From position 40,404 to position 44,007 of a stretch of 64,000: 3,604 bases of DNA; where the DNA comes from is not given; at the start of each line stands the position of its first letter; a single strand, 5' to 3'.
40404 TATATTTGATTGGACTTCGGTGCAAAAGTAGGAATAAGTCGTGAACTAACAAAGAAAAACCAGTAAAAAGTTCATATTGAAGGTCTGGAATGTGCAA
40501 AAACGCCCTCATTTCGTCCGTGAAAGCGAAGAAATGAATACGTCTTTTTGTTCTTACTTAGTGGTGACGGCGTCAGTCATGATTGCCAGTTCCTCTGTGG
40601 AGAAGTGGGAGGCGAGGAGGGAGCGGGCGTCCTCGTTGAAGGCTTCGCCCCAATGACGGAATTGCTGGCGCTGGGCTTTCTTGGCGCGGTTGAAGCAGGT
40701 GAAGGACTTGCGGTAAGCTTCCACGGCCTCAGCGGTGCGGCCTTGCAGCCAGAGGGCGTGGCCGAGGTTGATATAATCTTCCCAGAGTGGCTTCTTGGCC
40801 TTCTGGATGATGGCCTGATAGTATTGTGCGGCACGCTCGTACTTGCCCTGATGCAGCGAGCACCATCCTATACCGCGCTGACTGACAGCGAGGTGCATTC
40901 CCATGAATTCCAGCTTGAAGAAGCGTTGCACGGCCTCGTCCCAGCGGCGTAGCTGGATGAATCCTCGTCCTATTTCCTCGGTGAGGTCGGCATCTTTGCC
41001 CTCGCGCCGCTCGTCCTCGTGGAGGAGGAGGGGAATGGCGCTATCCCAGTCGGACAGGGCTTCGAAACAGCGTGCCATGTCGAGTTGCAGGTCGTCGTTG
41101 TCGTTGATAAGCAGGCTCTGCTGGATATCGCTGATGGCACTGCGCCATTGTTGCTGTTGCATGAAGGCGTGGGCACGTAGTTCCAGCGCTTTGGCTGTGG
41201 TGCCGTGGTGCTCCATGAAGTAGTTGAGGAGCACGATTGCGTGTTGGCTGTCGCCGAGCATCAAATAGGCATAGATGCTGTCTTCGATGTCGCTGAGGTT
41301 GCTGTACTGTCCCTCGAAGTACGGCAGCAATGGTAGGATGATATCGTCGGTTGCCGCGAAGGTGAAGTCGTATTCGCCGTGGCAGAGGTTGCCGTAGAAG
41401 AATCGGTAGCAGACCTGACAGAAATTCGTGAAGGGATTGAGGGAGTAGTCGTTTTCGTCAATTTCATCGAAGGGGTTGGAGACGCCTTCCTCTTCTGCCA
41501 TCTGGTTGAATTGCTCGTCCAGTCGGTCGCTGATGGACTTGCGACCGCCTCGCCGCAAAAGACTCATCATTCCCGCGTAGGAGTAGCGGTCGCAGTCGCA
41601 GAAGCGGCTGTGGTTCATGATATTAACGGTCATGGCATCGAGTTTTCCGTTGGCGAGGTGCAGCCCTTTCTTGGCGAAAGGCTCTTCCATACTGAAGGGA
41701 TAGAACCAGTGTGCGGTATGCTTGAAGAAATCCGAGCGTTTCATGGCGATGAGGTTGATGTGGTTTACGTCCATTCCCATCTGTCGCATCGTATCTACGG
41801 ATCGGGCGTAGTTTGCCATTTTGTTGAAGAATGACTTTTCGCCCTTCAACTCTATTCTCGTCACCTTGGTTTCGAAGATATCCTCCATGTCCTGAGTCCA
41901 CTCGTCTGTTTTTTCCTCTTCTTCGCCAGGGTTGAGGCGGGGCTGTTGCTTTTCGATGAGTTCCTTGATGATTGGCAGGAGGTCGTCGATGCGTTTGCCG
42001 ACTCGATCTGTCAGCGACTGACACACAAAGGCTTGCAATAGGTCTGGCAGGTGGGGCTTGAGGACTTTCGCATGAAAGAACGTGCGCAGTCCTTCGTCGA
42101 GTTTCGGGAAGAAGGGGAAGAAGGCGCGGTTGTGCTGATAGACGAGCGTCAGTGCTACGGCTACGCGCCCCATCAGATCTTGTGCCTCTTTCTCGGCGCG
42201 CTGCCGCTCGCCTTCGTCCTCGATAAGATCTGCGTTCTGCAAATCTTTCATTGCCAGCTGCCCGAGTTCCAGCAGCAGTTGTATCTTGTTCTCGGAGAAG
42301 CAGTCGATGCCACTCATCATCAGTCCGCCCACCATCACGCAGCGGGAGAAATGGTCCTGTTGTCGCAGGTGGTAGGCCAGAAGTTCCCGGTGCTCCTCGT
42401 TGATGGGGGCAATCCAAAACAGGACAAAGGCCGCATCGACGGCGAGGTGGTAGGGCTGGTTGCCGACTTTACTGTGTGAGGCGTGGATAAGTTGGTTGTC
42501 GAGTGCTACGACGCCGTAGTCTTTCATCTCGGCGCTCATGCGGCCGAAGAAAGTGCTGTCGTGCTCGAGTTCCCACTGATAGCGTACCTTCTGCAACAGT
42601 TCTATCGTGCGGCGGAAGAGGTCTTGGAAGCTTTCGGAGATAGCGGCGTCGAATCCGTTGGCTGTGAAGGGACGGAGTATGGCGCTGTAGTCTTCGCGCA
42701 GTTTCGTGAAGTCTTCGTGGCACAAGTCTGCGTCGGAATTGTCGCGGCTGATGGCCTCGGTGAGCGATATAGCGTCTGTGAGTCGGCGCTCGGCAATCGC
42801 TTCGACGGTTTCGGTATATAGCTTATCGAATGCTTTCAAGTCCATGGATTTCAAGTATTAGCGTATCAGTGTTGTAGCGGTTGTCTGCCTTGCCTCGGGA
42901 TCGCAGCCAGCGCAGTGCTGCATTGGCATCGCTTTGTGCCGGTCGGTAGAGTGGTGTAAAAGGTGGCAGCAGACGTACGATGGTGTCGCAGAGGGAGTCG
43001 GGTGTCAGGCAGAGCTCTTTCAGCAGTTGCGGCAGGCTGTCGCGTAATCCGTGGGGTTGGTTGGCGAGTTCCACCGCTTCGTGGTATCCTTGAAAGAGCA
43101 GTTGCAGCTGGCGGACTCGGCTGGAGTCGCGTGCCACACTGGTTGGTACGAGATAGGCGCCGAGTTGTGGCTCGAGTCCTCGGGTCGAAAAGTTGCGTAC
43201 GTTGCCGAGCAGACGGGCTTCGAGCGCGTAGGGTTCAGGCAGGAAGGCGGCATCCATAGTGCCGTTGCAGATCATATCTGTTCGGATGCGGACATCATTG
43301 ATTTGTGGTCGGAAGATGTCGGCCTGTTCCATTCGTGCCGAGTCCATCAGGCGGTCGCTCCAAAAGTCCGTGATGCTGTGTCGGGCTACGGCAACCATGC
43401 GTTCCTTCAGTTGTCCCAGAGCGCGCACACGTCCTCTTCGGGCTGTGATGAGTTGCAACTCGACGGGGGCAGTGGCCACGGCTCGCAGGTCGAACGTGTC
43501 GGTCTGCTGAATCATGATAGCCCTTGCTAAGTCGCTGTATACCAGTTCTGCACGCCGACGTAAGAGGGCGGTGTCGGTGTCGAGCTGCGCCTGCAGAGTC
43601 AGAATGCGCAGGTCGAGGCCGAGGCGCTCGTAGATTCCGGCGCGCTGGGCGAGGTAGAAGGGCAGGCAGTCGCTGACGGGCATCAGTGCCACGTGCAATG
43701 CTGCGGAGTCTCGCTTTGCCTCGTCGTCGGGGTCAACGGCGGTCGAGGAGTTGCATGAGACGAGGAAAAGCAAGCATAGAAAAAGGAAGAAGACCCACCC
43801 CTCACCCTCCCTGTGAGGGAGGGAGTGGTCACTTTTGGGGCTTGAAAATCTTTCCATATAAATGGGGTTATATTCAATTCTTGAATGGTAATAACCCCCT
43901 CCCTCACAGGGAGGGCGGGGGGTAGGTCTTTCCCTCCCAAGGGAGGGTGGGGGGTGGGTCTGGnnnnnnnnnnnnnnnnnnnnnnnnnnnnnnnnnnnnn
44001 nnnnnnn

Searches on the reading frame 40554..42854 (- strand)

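Call 20: search_protein_families(library=pfam, proteins=[window:40554-42854:-], max_evalue=0.01)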
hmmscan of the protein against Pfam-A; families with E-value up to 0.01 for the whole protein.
window:40554-42854:- (766 aa): 11 families
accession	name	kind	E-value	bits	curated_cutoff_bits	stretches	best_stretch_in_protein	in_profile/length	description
PF07719.23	TPR_2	-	4.2e-13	48.8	27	1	692-717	2-27/34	Tetratricopeptide repeat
PF00515.34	TPR_1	-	1.2e-12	47.5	27.8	1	694-717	4-27/34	Tetratricopeptide repeat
PF13176.12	TPR_7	-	1.5e-10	40.7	27.9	0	663-689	6-32/36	Tetratricopeptide repeat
PF13432.12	TPR_16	-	5.7e-10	39.9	32.7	1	629-685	4-60/65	Tetratricopeptide repeat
PF13424.12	TPR_12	-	1.7e-08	35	30.1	0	694-719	48-73/77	Tetratricopeptide repeat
PF14559.12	TPR_19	-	6.4e-06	26.8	25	0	565-610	2-48/68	Tetratricopeptide repeat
PF13181.12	TPR_8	-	2.3e-05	24.6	25.7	1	694-717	4-27/34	Tetratricopeptide repeat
PF13174.12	TPR_6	-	7e-05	23.7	26.3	0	662-685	6-29/33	Tetratricopeptide repeat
PF13428.12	TPR_14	-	0.00023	22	23.5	0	694-720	4-30/44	Tetratricopeptide repeat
PF13374.12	TPR_10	-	0.00033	21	27.5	0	694-720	5-31/42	Tetratricopeptide repeat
PF12895.13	ANAPC3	-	0.00081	20.1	27.2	0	537-610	6-79/82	Anaphase-promoting complex, cyclosome, subunit 3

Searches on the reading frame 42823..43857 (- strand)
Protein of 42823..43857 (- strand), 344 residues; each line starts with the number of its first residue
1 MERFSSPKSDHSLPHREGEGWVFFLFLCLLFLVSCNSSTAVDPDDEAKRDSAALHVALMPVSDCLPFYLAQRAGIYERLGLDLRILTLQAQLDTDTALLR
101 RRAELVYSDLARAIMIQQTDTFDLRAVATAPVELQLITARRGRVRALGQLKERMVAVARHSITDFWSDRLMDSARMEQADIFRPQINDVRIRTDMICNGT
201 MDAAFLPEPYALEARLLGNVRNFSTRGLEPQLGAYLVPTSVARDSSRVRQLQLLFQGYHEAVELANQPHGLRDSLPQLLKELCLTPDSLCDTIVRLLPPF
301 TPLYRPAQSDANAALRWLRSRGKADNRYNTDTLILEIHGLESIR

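Call 93: search_protein_families(library=pfam, proteins=[window:42823-43857:-], max_evalue=0.001)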
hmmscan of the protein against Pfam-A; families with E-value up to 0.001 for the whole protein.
window:42823-43857:- (344 aa): 1 family
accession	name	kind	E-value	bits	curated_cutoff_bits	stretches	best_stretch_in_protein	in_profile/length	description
PF09084.16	NMT1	-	0.00084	19.7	20.5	0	64-205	4-145/216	NMT1/THI5 like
